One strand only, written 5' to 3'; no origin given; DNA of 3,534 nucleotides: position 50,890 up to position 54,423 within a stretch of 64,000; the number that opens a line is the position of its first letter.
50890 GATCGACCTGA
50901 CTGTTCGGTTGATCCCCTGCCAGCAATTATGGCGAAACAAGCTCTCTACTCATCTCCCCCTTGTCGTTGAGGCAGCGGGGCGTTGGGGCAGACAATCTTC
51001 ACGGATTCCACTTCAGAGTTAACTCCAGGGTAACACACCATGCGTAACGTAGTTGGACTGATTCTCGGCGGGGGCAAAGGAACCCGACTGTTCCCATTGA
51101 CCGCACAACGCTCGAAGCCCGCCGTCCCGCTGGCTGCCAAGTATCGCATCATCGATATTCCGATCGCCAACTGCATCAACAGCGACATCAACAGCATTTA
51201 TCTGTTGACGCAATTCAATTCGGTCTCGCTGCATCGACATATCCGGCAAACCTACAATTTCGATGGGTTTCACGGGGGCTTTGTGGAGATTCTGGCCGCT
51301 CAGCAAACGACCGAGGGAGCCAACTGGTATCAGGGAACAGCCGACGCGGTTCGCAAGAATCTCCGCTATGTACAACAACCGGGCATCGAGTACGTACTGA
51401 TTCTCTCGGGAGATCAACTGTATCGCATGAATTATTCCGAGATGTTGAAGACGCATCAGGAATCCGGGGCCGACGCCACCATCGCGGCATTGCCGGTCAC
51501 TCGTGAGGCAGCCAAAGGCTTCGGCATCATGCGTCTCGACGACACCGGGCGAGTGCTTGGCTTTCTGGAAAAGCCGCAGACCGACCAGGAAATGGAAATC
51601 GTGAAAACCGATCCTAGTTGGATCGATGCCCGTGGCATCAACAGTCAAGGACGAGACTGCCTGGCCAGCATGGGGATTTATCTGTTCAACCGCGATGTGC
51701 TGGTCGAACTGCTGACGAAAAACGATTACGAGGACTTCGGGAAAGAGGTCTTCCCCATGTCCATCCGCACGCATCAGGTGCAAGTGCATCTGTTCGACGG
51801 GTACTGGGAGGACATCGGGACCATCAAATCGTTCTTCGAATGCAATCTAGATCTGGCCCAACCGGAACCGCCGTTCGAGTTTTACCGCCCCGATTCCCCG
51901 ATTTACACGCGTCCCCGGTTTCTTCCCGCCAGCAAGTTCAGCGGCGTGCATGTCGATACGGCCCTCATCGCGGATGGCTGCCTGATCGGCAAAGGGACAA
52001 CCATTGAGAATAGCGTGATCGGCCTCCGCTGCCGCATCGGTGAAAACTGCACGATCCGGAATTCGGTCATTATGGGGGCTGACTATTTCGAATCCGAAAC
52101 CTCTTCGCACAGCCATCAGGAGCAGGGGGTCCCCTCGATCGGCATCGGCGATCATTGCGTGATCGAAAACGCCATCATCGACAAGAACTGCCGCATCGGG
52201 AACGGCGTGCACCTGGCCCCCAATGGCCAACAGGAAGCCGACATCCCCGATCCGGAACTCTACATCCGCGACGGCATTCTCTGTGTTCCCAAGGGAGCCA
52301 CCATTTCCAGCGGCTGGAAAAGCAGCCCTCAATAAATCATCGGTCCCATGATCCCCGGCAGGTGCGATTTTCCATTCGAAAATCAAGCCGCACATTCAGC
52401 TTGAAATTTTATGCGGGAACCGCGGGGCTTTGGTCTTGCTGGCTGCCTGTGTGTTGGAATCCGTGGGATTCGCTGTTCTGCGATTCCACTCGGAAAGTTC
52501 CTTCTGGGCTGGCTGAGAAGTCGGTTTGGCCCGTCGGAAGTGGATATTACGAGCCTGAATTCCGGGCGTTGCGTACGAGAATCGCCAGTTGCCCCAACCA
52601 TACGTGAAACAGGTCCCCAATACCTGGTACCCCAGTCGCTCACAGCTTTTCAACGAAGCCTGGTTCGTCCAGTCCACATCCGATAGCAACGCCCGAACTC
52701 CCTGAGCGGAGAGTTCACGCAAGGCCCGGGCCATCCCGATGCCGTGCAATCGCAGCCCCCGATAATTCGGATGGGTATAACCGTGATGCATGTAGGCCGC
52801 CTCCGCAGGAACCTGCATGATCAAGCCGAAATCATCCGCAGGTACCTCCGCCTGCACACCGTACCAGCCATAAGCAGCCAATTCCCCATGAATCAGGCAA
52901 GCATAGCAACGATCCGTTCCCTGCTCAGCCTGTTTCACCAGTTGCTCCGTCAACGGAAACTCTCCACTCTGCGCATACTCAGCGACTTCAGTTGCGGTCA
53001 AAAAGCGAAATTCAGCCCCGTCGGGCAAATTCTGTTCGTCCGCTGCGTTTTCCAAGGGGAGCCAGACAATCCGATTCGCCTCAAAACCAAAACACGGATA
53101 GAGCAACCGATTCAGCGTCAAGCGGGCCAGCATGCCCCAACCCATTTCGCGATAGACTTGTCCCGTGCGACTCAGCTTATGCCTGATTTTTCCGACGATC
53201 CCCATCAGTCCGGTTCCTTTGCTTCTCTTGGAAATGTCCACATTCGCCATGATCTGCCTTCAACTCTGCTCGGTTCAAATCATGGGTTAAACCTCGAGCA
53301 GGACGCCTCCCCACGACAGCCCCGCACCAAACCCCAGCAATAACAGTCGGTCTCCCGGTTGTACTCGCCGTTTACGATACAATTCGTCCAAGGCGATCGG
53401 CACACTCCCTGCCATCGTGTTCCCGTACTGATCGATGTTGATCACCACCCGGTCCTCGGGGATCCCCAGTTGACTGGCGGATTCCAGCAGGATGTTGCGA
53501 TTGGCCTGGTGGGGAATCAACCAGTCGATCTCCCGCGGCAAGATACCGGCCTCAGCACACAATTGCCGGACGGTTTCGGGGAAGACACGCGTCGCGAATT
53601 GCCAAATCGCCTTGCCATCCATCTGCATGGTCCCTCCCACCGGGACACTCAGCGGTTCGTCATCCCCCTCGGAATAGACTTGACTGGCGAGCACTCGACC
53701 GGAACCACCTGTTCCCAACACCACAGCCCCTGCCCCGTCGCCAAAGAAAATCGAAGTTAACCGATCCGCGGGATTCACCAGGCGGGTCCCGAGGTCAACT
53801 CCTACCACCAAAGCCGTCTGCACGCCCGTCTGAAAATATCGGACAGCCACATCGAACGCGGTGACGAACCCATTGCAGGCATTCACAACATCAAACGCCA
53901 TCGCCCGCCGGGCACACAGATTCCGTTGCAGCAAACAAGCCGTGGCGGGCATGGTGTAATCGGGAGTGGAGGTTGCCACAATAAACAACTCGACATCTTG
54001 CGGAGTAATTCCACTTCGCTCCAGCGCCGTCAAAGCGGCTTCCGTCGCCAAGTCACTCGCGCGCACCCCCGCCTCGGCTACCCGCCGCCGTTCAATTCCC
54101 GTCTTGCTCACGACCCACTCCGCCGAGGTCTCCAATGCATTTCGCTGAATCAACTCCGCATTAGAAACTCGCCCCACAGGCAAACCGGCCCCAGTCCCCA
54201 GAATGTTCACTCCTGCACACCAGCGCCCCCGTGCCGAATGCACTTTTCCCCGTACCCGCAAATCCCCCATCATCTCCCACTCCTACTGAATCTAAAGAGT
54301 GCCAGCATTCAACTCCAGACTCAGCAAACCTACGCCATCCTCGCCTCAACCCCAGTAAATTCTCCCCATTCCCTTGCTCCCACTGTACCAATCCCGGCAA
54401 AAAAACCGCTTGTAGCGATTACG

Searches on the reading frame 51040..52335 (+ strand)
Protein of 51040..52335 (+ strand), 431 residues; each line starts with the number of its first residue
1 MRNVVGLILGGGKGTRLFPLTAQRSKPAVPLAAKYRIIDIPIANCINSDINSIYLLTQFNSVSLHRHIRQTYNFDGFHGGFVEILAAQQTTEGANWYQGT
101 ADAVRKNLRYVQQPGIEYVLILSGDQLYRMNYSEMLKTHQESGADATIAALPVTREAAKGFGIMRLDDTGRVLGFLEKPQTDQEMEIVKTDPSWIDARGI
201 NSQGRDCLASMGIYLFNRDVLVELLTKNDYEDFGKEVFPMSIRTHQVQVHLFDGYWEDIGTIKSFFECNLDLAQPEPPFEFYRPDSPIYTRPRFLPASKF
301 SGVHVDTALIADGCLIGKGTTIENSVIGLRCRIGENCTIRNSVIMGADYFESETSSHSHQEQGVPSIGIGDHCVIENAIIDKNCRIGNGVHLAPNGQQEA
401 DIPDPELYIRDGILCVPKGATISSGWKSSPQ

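Call 41: find_related_loci(query=window:51040-52335:+, collection=genome_contigs, flank=7000)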
Query window:51040-52335:+ (431 aa) in genome_contigs; peptide patterns used: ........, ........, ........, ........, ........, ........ (x = any residue, [..] = any of these).
600 stretches matched a pattern (row limit reached: there are more); 592 encode a relative of the query (tblastn E <= 1e-3); the best 80 are kept; 80 distinct loci.
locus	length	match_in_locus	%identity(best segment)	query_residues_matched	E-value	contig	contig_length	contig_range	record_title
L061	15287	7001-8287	75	1-429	0e+0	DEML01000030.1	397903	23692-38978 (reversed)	MAG TPA_asm: Planctomycetaceae bacterium UBA2671 UBA2671_contig_468, whole genome shotgun sequence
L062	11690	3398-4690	69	1-430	0e+0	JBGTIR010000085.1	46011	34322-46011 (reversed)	MAG: Planctomycetaceae bacterium isolate JTS-RE27 k141_9101153, whole genome shotgun sequence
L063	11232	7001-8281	68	1-427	0e+0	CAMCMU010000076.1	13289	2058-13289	MAG: Schlesneria paludicola DSM 18645 isolate MsH-30jul19-291 genome assembly, contig: MsH-30jul19-C9261, whole genome s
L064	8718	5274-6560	69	1-430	0e+0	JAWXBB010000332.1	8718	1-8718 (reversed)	MAG: Planctomycetaceae bacterium isolate MP5IB2.78 k99_1356162, whole genome shotgun sequence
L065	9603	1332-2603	69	1-427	0e+0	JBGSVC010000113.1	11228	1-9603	MAG: Planctomycetaceae bacterium isolate JTS-AC448 k141_1502390, whole genome shotgun sequence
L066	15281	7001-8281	66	1-427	0e+0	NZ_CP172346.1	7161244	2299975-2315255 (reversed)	Schlesneria sp. T3-172 chromosome, complete genome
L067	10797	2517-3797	67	1-427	0e+0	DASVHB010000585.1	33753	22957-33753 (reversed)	MAG TPA_asm: Pirellulales bacterium isolate SMAG_U2130 k141_505183, whole genome shotgun sequence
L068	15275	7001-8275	65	1-427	0e+0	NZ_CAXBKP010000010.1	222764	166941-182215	MAG: uncultured Gimesia sp. isolate ERR2762125_binner123_Refined_36 ERZ3421902.33, whole genome shotgun sequence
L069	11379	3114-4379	66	1-427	0e+0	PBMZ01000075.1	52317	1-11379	MAG: Planctomycetaceae bacterium isolate SP200 MHASMcontig_2702816, whole genome shotgun sequence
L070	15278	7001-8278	66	1-427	0e+0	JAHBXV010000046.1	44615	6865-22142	MAG: Planctomycetaceae bacterium isolate ACE_PLA28 PLA28_46, whole genome shotgun sequence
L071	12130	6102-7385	65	1-426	0e+0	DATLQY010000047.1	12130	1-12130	MAG TPA_asm: Pirellulales bacterium isolate SMAG_U13890 k141_84909, whole genome shotgun sequence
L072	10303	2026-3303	65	1-426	0e+0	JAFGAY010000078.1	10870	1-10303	MAG: Pirellulales bacterium isolate Zod_Metabat.10 k87_1190414, whole genome shotgun sequence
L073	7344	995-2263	66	1-426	0e+0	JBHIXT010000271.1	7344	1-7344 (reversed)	MAG: Planctomycetaceae bacterium isolate MAG57 WDNA05_bin.39.strict_271, whole genome shotgun sequence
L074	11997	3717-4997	65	1-427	0e+0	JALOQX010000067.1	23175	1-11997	MAG: Pirellulaceae bacterium isolate Prado166 scaffold_2269, whole genome shotgun sequence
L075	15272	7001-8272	66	1-426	0e+0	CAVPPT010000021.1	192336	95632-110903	MAG: uncultured Planctomycetaceae bacterium isolate MFD09779.bin.3.162 genome assembly, contig: contig_64673, whole geno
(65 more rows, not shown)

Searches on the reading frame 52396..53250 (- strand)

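Call 108: search_protein_families(library=pfam, proteins=[window:52396-53250:-], max_evalue=0.001)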
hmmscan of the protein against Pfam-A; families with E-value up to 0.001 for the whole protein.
window:52396-53250:- (284 aa): 1 family
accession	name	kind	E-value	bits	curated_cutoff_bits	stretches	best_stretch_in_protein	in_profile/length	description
PF00583.31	Acetyltransf_1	-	8.7e-05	23.2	20.7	1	107-208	24-116/116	Acetyltransferase (GNAT) family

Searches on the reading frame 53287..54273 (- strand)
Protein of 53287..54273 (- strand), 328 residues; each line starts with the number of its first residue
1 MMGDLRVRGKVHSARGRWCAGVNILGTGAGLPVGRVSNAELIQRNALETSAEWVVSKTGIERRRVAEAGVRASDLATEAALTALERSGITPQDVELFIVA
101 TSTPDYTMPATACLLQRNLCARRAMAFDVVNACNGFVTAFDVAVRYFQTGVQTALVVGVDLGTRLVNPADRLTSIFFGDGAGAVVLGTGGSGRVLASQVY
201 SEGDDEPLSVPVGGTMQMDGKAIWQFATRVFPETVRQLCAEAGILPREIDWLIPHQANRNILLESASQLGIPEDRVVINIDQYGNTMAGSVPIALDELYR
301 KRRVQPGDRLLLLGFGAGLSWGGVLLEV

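Call 108: search_protein_families(library=pfam, proteins=[window:53287-54273:-], max_evalue=0.001)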
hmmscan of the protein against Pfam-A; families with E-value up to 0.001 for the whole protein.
window:53287-54273:- (328 aa): 2 families
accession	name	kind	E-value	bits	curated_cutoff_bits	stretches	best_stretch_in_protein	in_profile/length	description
PF08541.16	ACP_syn_III_C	-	4.3e-36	123.4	26.6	1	239-327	1-89/90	3-Oxoacyl-[acyl-carrier-protein (ACP)] synthase III C terminal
PF08545.16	ACP_syn_III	-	1.7e-19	69.9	24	1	127-203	1-80/80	3-Oxoacyl-[acyl-carrier-protein (ACP)] synthase III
